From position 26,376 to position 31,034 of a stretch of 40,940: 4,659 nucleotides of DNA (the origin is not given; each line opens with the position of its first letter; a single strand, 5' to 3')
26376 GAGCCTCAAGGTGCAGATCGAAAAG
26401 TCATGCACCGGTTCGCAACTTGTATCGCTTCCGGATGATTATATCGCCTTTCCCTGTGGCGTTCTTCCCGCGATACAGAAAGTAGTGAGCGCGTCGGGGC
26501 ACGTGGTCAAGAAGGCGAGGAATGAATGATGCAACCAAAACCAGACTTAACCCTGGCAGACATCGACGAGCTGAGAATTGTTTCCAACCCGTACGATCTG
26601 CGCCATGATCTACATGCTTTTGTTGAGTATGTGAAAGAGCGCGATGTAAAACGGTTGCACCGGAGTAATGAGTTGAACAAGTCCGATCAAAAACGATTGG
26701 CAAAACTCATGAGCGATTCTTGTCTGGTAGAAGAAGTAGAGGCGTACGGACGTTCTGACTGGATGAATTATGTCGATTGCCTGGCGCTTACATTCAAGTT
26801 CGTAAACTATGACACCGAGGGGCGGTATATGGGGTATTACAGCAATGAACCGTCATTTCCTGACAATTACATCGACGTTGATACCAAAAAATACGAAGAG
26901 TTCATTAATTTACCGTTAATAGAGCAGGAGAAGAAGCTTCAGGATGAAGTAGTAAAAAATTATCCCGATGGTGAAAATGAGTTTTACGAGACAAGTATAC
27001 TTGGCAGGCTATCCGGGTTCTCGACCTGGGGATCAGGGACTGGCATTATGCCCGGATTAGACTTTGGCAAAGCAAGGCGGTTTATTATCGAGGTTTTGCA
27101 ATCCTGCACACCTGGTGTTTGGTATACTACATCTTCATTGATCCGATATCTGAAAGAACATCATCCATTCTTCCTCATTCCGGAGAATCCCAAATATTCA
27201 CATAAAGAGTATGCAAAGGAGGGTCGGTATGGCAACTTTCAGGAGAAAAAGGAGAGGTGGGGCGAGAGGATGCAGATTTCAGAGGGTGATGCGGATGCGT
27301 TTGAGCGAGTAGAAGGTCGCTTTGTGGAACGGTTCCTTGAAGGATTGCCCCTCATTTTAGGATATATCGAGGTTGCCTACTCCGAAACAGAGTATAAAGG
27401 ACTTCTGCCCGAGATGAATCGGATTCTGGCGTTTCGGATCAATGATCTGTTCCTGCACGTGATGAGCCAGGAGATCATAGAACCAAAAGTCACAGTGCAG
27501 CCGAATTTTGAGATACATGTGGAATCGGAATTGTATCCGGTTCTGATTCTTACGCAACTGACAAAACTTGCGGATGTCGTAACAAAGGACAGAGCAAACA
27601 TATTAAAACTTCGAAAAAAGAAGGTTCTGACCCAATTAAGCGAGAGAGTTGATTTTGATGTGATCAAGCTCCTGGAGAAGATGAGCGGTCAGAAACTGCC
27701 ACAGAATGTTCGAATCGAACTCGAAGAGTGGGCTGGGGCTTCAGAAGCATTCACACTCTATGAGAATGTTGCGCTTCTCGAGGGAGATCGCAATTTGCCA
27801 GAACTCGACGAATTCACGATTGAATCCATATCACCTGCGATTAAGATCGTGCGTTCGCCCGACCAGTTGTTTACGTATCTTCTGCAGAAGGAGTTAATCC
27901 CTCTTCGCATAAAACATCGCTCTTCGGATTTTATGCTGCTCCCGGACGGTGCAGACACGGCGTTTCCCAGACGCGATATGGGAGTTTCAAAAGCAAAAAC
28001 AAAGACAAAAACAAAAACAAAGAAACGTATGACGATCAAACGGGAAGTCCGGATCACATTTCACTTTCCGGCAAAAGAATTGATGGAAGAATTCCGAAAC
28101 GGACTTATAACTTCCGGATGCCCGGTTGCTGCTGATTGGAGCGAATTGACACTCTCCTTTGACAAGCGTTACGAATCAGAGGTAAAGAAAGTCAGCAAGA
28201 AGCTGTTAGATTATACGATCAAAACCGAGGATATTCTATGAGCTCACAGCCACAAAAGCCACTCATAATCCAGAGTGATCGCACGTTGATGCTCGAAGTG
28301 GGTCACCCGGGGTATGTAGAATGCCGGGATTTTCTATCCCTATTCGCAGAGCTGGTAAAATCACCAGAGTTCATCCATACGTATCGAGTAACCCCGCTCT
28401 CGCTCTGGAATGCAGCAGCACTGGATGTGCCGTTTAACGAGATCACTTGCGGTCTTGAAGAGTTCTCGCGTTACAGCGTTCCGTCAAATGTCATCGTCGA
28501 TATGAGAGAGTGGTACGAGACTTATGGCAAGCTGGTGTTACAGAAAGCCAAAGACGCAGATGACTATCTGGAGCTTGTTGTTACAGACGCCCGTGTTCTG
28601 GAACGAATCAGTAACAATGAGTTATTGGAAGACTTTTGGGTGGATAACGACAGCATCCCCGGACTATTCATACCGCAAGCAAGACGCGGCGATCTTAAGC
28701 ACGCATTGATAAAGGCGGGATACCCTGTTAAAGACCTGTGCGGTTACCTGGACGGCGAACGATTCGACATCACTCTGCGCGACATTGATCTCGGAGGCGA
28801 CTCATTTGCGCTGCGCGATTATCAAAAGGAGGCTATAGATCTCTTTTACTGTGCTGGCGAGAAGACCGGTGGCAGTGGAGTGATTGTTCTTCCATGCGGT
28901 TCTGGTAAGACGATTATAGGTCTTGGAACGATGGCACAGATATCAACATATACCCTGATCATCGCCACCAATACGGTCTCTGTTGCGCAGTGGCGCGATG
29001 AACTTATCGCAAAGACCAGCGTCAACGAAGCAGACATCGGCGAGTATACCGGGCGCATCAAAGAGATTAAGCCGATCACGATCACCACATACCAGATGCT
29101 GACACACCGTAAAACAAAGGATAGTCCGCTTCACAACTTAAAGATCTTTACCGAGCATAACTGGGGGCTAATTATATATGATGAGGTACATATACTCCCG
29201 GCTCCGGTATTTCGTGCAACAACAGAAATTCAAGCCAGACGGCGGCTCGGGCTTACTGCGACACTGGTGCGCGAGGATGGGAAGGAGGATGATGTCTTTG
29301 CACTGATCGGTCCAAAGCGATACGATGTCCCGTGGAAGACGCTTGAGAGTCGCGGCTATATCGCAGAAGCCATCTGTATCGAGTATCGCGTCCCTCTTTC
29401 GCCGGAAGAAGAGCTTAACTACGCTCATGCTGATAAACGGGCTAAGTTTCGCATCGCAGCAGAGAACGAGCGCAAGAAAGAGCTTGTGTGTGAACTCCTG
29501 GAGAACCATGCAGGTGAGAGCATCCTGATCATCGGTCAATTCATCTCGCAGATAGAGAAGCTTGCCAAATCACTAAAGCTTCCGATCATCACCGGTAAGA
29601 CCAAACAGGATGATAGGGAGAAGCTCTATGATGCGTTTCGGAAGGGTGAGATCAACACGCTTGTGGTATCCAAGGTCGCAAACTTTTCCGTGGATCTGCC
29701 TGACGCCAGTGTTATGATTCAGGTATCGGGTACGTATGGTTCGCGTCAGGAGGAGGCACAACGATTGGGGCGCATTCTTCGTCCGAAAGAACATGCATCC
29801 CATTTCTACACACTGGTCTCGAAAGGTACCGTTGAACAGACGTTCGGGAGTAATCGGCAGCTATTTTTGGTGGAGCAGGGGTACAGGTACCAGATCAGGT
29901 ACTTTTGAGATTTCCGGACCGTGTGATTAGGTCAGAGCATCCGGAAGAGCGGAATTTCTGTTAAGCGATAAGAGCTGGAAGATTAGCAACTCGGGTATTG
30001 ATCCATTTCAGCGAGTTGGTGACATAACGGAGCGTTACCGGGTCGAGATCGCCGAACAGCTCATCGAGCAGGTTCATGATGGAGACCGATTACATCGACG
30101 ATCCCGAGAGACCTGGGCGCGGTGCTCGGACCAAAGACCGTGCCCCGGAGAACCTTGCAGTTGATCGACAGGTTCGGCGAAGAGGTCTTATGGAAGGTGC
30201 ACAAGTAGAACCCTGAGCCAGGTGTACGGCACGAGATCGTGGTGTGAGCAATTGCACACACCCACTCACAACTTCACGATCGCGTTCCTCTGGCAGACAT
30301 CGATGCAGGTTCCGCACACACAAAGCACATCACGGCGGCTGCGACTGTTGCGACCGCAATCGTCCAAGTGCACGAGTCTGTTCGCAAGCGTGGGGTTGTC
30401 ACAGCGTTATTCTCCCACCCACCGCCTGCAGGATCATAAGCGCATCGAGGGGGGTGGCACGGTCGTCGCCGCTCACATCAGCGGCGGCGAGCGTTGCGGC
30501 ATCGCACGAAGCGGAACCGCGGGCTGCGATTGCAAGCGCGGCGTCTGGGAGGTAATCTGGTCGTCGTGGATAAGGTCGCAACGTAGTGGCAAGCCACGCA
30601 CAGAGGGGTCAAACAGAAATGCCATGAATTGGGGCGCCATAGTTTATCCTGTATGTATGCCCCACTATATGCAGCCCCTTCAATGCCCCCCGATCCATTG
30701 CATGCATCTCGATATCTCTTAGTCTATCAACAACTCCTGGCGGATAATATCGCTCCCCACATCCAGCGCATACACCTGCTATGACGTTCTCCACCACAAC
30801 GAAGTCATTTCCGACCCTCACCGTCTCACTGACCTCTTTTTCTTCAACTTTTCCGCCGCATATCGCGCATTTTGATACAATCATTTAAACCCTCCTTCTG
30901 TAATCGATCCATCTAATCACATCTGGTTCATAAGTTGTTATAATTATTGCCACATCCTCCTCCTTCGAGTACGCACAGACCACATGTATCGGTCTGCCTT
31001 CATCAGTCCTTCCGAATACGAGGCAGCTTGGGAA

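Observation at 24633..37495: Stacked insertions between the tatD-like gene and rnfB, each bounded by decayed copies of the same gene ends (integration hotspot)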

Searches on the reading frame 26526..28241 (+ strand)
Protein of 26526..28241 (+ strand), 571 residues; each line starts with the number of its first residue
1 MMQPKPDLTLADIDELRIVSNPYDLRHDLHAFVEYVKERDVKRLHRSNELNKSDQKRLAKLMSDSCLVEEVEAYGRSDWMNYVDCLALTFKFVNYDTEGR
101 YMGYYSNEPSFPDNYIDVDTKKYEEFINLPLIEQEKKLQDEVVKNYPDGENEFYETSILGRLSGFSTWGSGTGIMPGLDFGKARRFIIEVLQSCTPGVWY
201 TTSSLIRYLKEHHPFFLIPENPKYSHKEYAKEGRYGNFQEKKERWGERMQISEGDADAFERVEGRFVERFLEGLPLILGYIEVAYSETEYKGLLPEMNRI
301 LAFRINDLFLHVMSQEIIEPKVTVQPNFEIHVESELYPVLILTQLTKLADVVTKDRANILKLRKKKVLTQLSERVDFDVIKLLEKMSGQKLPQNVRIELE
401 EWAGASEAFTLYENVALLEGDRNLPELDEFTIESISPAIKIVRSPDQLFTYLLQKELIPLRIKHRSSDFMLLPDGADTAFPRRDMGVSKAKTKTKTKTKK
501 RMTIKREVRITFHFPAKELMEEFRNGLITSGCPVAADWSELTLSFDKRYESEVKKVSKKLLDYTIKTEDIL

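Call 5: search_protein_families(library=pfam, proteins=[window:26526-28241:+], max_evalue=0.01)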
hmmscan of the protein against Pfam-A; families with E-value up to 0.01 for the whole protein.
window:26526-28241:+ (571 aa): 1 family
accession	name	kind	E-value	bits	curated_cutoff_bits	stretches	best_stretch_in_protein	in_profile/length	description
PF13625.11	Helicase_C_3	-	0.0041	17.6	34.2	0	323-405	2-84/125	Helicase conserved C-terminal domain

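Call 29: search_protein_families(library=padloc, proteins=[window:26526-28241:+], max_evalue=0.01)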
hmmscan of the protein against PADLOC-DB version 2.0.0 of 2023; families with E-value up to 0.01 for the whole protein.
window:26526-28241:+ (571 aa): 0 families

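Call 30: search_protein_families(library=ncbifam, proteins=[window:26526-28241:+], max_evalue=0.01)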
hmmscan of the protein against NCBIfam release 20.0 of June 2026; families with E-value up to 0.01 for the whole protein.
window:26526-28241:+ (571 aa): 0 families

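Call 47: search_solved_structures(query=window:26526-28241:+, max_evalue=1)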
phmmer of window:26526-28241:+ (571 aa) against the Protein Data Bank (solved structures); distinct sequences matched with E-value up to 1: 0.

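Call 57: search_protein_representatives(protein=window:26526-28241:+)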
Query: 571 residues. Proteins with E-value up to 0.001 (for the whole library): 500; up to 1e-10: 241; up to 1e-30: 142. The best 150 are listed.
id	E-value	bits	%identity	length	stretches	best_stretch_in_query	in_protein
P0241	5.8e-252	853.6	67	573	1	2-570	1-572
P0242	6.2e-161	553.2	47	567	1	9-570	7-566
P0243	3.0e-159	547.6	47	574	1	10-547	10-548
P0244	1.1e-155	535.8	47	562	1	7-568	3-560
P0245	3.5e-155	534.2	45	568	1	7-569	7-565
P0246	3.8e-148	511.0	45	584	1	7-569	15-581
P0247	2.3e-146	505.1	43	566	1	8-570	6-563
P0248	2.2e-141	488.7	45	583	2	9-288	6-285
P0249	8.6e-141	486.7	42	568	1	7-570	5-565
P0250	1.1e-140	486.3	42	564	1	8-569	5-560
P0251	1.2e-139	482.9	46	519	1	12-518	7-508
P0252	2.2e-138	478.8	45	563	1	11-569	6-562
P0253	9.7e-138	476.6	44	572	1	2-566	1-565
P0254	2.1e-136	472.2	44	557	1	8-569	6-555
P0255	2.1e-135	468.9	41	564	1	10-568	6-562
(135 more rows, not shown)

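Call 89: predict_structure(alignment_id=A3)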
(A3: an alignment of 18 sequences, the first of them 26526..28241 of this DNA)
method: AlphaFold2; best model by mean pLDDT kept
length: 571 residues; sequences in the alignment: 18
mean_pLDDT: 86.7   pTM: 0.68
mean pLDDT of the five models: 86.7, 85.1, 84.7, 84.5, 81.5
residues with pLDDT >= 90: 331; 70-90: 187; 50-70: 31; < 50: 22
segments of 3 or more residues with pLDDT < 50: 483-501
pLDDT, mean of each block of 10 residues (from residue 1): 74 93 94 94 91 95 91 94 94 91 67 92 95 94 73 88 85 88 94 95 97 94 89 90 85 93 95 94 91 90 96 92 95 93 94 82 92 87 95 94 65 80 76 84 90 87 81 78 41 39 67 92 92 92 93 87 79 54
secondary structure, 60 per line:
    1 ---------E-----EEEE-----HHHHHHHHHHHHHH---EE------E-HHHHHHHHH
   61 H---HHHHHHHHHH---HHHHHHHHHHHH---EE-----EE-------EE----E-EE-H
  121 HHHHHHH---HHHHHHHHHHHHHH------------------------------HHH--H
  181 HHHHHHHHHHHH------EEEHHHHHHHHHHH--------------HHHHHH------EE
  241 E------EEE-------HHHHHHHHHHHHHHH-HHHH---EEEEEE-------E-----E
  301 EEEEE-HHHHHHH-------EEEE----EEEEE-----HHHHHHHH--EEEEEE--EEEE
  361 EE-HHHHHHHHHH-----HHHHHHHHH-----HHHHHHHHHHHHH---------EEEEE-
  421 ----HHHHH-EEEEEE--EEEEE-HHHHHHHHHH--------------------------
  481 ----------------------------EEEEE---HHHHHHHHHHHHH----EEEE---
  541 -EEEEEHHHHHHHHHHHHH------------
elements in order: E16-19 H25-38 H52-61 H65-74 H78-89 H120-127 H131-144 H180-192 E199-201 H202-212 H227-232 E239-241 E248-250 H258-272 H274-277 E281-286 E300-305 H307-313 E321-324 E329-333 H339-346 E349-354 E357-362 H364-373 H379-387 H393-405 E415-419 H425-429 E431-436 E439-443 H445-454 E509-513 H517-529 E534-537 E542-546 H547-559

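Call 92: fold_search(model_id=the predicted structure, library=pdb)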
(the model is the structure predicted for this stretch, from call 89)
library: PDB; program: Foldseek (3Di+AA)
matches with E <= 10: 320; with E <= 0.001: 18
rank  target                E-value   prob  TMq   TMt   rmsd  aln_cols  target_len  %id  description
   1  8ebs_D                3.6e-07  1.00  0.22  0.26  15.0       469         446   10  Initial DNA-lesion (Cy5) binding by XPC and TFIIH (released 2023-04-19)
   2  9pd3_D                1.4e-06  1.00  0.21  0.26  14.2       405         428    9  NER dual incision complex - DuIS (released 2026-02-18)
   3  8ebt_D                3.5e-06  1.00  0.21  0.26  13.8       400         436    9  XPA repositioning Core7 of TFIIH relative to XPC-DNA lesion (Cy5) (released 2023-04-19)
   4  8ebu_D                3.5e-06  1.00  0.20  0.25  13.9       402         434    9  XPC release from Core7-XPA-DNA (Cy5) (released 2023-04-19)
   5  7o4i_2                6.4e-06  1.00  0.18  0.22  21.2       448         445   10  Yeast RNA polymerase II transcription pre-initiation complex with initial transcription bubble (released 2021-06-16)
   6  9pcp_D                8.8e-06  1.00  0.20  0.24  14.6       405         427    8  NER dual incision complex - NoG (released 2026-04-01)
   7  7zs9_2                1.1e-05  1.00  0.18  0.22  15.7       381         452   11  Yeast RNA polymerase II transcription pre-initiation complex with the +1 nucleosome (complex A) (released 2022-11-16)
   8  6nmi_D                1.4e-05  1.00  0.22  0.27  16.1       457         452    9  Cryo-EM structure of the human TFIIH core complex (released 2019-03-13)
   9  6trs_B                1.4e-05  1.00  0.18  0.26  13.1       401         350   10  Crystal structure of TFIIH subunit p52 in complex with p8 (released 2020-10-21)
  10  8bvw_3                3.1e-05  1.00  0.16  0.21  23.0       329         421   11  RNA polymerase II pre-initiation complex with the distal +1 nucleosome (PIC-Nuc18W) (released 2023-05-03)
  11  7lbm_Z                3.2e-05  1.00  0.23  0.27  15.2       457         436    9  Structure of the human Mediator-bound transcription pre-initiation complex (released 2021-03-24)
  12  7egc_4                6.5e-05  1.00  0.23  0.27  14.7       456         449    8  p53-bound TFIID-based holo PIC on HDM2 promoter (released 2021-05-12)
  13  7nvr_2                1.3e-04  1.00  0.17  0.23  15.8       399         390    8  Human Mediator with RNA Polymerase II Pre-initiation complex (released 2021-05-05)
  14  7nvv_2                1.6e-04  1.00  0.16  0.29  23.0       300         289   10  XPB-containing part of TFIIH in a post-translocated state (with ADP-BeF3) (released 2021-05-05)
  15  9a88_C                2.4e-04  1.00  0.22  0.26  13.9       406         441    9  Structure of the pre-incision complex in nucleotide excision repair   (released 2024-10-09)
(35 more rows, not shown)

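Call 95: search_solved_structures(query=A3, max_evalue=10)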
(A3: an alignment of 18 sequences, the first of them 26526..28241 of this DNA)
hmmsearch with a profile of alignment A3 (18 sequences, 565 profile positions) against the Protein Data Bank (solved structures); distinct sequences matched with E-value up to 10: 0.

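Call 96: search_protein_families(library=pfam, alignment_id=A3, max_evalue=1)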
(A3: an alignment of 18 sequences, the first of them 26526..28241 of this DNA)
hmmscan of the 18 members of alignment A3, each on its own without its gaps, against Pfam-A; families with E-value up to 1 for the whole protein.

A. member 1, window:26526-28241:+ (571 aa): 2 families
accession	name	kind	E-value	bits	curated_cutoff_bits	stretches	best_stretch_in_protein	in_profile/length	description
PF13625.11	Helicase_C_3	-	0.0041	17.6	34.2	1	323-405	2-84/125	Helicase conserved C-terminal domain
PF12872.13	OST-HTH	-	0.059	13.7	23.8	1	184-214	6-35/71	OST-HTH/LOTUS domain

B. families by the number of members that match (of 18 scanned): 8 families
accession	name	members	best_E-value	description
PF13625.11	Helicase_C_3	8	0.00014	Helicase conserved C-terminal domain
PF12872.13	OST-HTH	2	0.01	OST-HTH/LOTUS domain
PF18476.7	PIN_8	1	0.014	PIN like domain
PF17853.6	GGDEF_2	1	0.048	GGDEF-like domain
PF20385.3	DUF6680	1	0.12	Family of unknown function (DUF6680)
PF22131.1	CjCas9_PI_CTD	1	0.13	CRISPR-associated endonuclease CjCas9 PI-CTD domain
PF09548.15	Spore_III_AB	1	0.25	Stage III sporulation protein AB (spore_III_AB)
PF06892.16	Phage_CP76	1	0.25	Phage regulatory protein CII (CP76)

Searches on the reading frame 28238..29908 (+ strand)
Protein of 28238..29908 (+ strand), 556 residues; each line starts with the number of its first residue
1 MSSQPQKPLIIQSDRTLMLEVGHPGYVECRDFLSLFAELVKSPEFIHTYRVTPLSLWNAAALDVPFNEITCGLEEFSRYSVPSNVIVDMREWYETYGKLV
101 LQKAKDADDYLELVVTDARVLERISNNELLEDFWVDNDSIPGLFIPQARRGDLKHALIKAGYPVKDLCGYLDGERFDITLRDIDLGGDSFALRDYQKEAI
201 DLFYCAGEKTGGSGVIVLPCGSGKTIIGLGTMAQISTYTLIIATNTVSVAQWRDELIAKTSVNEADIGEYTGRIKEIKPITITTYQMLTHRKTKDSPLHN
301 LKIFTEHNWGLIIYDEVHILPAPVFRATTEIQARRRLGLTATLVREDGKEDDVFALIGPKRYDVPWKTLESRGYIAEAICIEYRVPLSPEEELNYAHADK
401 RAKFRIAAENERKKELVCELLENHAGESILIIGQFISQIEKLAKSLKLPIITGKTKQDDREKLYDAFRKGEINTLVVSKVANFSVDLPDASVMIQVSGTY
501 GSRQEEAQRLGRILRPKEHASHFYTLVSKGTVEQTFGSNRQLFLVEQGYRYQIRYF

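Call 5: search_protein_families(library=pfam, proteins=[window:28238-29908:+], max_evalue=0.01)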
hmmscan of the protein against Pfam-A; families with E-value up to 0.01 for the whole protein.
window:28238-29908:+ (556 aa): 6 families
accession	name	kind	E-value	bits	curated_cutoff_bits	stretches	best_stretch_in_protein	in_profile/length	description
PF16203.11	ERCC3_RAD25_C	-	3.9e-45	154.5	27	1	369-553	1-194/248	ERCC3/RAD25/XPB C-terminal helicase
PF13625.11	Helicase_C_3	-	2.8e-25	89.2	34.2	1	9-132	1-118/125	Helicase conserved C-terminal domain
PF04851.21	ResIII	-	1.6e-20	74.1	22.5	1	190-344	2-163/164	Type III restriction enzyme, res subunit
PF00271.37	Helicase_C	-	3.9e-18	66.2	23.5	1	413-516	2-109/110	Helicase conserved C-terminal domain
PF00270.35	DEAD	-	1.6e-05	25.2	26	1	194-344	2-161/167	DEAD/DEAH box helicase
PF00176.29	SNF2-rel_dom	-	0.00021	20.9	24.9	1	195-356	1-174/290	SNF2-related domain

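Call 29: search_protein_families(library=padloc, proteins=[window:28238-29908:+], max_evalue=0.01)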
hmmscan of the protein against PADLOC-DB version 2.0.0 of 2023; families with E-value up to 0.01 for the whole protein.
window:28238-29908:+ (556 aa): 10 families
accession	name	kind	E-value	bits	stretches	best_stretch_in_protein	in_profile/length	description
PDLC02707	PbeA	-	5.7e-24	82.7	2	188-346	249-416/672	PbeA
PDLC02704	PbeA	-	4.8e-19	66.3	2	189-446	252-523/682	PbeA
PDLC02706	PbeA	-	1.7e-17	61.3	2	424-533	570-678/722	PbeA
PDLC00659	HmaA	-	3.3e-08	29.8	1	445-533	539-628/1176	SNF2 helicase / DEAD-box helicase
PDLC02703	PbeA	-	3.5e-07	27.2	1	196-421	251-485/626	PbeA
PDLC02705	PbeA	-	7.1e-07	25.8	1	449-519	554-623/691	PbeA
PDLC03658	mREase_IV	-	1.9e-06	23.9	1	196-517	227-546/953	Type IV methyl-directed restriction enzyme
PDLC01439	typeIV_DinG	-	1.6e-05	21.8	0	190-250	14-72/575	CAS-IV-A; associated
PDLC01252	Cas3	-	0.00012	19.6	1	304-528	108-300/324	CAS-I; effector_G3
PDLC00938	Cas3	-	0.0031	14.8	0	400-520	194-323/358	CRISPR-associated helicase Cas3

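Call 30: search_protein_families(library=ncbifam, proteins=[window:28238-29908:+], max_evalue=0.01)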
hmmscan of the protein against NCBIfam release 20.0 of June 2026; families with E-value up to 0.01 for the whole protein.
window:28238-29908:+ (556 aa): 23 families
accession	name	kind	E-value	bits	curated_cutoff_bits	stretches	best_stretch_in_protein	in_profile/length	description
NF045503.1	repair_heli_XPB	equivalog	5.2e-245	814.2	610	1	8-553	1-547/548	DNA repair helicase XPB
TIGR00603.1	rad25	subfamily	6.7e-104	348.6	328.7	2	182-553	249-632/734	DNA repair helicase rad25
TIGR04095.1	dnd_restrict_1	equivalog_domain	2e-16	60.1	600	2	189-422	6-252/451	DNA phosphorothioation system restriction enzyme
NF008163.0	PRK10917.1-1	equivalog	1.1e-08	33.9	796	1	404-494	475-565/692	ATP-dependent DNA helicase RecG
NF008164.0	PRK10917.1-2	equivalog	5.9e-08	31.4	785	1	405-521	480-595/704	ATP-dependent DNA helicase RecG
NF008167.0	PRK10917.2-1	equivalog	7.6e-08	30.9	995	1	440-515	555-630/744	ATP-dependent DNA helicase RecG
NF053632.1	heli_RadD_YejH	equivalog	1.1e-07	30.5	720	1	190-253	1-64/573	DNA repair helicase RadD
TIGR00643.1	recG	equivalog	6.1e-07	28.5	659.4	1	430-495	467-532/629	ATP-dependent DNA helicase RecG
NF010337.0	PRK13766.1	equivalog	6.4e-07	27.9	610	1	411-536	351-486/781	Hef nuclease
NF053675.1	pilus_reg_Snf2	equivalog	1.5e-06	26.6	1100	1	424-534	875-991/1029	pilus expression-regulating Snf2 family helicase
NF008165.0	PRK10917.1-3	equivalog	1.6e-06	27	711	1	416-495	479-559/692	ATP-dependent DNA helicase RecG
NF008166.0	PRK10917.1-4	equivalog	5.1e-06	24.9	864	1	406-495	490-580/705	ATP-dependent DNA helicase RecG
NF008168.0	PRK10917.2-2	equivalog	6.9e-06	24.6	718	1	438-504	603-671/795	ATP-dependent DNA helicase RecG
NF053711.1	RNA_heli_RhlE1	exception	1.5e-05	23.9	750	1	396-497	214-320/434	RNA helicase RhlE1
NF008170.0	PRK10917.2-4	equivalog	2e-05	22.7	975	1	440-519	640-719/826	ATP-dependent DNA helicase RecG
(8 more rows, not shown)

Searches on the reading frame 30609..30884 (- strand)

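Call 5: search_protein_families(library=pfam, proteins=[window:30609-30884:-], max_evalue=0.01)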
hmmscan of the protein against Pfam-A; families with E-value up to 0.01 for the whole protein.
window:30609-30884:- (91 aa): 1 family
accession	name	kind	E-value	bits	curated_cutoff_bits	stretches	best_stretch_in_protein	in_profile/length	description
PF12172.15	zf-ChsH2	-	0.0095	16.2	23.2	0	34-49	9-24/37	ChsH2, rubredoxin-like zinc ribbon domain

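Call 29: search_protein_families(library=padloc, proteins=[window:30609-30884:-], max_evalue=0.01)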
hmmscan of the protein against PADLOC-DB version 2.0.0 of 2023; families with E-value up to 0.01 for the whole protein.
window:30609-30884:- (91 aa): 0 families

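Call 30: search_protein_families(library=ncbifam, proteins=[window:30609-30884:-], max_evalue=0.01)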
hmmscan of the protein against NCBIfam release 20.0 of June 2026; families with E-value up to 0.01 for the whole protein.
window:30609-30884:- (91 aa): 1 family
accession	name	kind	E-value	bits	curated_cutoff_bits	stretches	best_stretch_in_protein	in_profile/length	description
TIGR03831.1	YgiT_finger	domain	7.3e-11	42.2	20.2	1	6-49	1-45/46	YgiT-type zinc finger protein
